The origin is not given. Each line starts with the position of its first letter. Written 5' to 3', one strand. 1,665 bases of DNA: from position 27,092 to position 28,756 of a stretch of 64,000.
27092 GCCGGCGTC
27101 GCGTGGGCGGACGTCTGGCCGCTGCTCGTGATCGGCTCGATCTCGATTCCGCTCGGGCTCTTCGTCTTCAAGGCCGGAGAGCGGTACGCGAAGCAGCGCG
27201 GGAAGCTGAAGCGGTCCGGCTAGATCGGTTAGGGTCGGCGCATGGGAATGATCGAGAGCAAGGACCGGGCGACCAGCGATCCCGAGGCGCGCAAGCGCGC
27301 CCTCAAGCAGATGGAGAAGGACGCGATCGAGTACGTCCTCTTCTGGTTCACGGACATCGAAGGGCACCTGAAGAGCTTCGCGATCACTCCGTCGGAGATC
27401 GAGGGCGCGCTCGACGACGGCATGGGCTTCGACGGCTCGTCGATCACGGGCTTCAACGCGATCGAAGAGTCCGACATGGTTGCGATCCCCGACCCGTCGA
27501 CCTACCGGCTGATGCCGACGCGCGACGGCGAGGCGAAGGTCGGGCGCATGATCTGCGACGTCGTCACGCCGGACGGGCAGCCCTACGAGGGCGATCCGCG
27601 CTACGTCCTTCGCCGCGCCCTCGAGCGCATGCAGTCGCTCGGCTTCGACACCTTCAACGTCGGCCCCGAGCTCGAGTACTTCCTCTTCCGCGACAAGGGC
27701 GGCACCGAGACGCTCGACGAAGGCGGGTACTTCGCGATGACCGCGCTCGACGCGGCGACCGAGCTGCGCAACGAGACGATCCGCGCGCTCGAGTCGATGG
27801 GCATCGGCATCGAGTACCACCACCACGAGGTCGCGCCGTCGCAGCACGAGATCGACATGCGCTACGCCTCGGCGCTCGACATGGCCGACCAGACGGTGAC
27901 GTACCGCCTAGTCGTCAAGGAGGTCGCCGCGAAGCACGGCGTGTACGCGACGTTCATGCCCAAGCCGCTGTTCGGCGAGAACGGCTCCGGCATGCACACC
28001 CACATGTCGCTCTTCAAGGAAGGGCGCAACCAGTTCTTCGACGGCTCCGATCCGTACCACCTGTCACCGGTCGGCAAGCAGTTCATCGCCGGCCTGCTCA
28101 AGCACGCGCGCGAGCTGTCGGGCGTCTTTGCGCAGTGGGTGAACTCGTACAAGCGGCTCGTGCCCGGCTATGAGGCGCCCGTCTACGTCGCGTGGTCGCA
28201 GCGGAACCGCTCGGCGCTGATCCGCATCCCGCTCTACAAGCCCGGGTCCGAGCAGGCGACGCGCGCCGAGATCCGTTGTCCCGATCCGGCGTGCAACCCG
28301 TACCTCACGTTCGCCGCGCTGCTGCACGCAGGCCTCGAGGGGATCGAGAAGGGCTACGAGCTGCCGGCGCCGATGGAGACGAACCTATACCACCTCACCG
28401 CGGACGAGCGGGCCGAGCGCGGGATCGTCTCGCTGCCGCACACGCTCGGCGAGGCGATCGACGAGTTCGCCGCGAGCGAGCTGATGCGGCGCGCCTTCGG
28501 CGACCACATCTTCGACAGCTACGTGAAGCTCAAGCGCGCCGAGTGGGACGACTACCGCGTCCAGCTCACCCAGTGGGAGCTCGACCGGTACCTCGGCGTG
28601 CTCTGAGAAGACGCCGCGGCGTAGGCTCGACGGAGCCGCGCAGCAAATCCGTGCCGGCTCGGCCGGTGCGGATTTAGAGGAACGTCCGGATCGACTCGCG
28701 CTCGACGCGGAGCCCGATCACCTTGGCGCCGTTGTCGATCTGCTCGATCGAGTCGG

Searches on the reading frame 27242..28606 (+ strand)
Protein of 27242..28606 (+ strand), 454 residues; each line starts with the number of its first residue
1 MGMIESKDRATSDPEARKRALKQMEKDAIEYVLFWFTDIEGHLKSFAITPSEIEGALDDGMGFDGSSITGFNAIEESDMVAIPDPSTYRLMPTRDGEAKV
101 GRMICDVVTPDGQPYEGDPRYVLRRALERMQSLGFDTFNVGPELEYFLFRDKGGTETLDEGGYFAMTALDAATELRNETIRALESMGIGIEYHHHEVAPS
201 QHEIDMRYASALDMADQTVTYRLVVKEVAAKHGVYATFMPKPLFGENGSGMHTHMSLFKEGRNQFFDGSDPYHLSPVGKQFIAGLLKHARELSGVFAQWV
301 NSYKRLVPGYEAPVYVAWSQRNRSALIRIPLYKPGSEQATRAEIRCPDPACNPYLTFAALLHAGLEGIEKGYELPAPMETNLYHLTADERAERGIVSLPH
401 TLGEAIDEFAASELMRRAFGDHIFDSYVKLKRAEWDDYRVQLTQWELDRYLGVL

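Call 8: search_protein_families(library=pfam, proteins=[window:27242-28606:+])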
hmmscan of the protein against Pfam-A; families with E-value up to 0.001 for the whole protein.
window:27242-28606:+ (454 aa): 2 families
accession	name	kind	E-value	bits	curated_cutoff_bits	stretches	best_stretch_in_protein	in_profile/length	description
PF00120.29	Gln-synt_C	-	2e-134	448.5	24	1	117-450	2-344/344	Glutamine synthetase, catalytic domain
PF03951.24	Gln-synt_N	-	4.9e-27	93.8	33.4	1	29-110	2-82/82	Glutamine synthetase, beta-Grasp domain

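Call 9: search_protein_families(library=ncbifam, proteins=[window:27242-28606:+])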
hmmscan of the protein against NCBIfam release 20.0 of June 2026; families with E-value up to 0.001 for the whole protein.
window:27242-28606:+ (454 aa): 5 families
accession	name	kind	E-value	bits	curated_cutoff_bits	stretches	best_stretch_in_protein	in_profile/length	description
TIGR00653.1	GlnA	equivalog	3e-161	537.2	429.15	2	154-451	165-461/462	type I glutamate--ammonia ligase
TIGR03105.1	gln_synth_III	equivalog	1.2e-100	337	469.6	1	23-451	4-434/435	type III glutamate--ammonia ligase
NF007006.0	PRK09469.1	equivalog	5.1e-99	332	845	2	160-450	177-466/469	glutamate--ammonia ligase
NF045547.1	GGputSyn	equivalog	2.8e-98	329.5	650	1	19-446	4-438/438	gamma-glutamylputrescine synthetase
NF041605.1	gln_syn_GlnII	equivalog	7.4e-14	51.6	500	1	59-357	33-321/333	glutamine synthetase GlnII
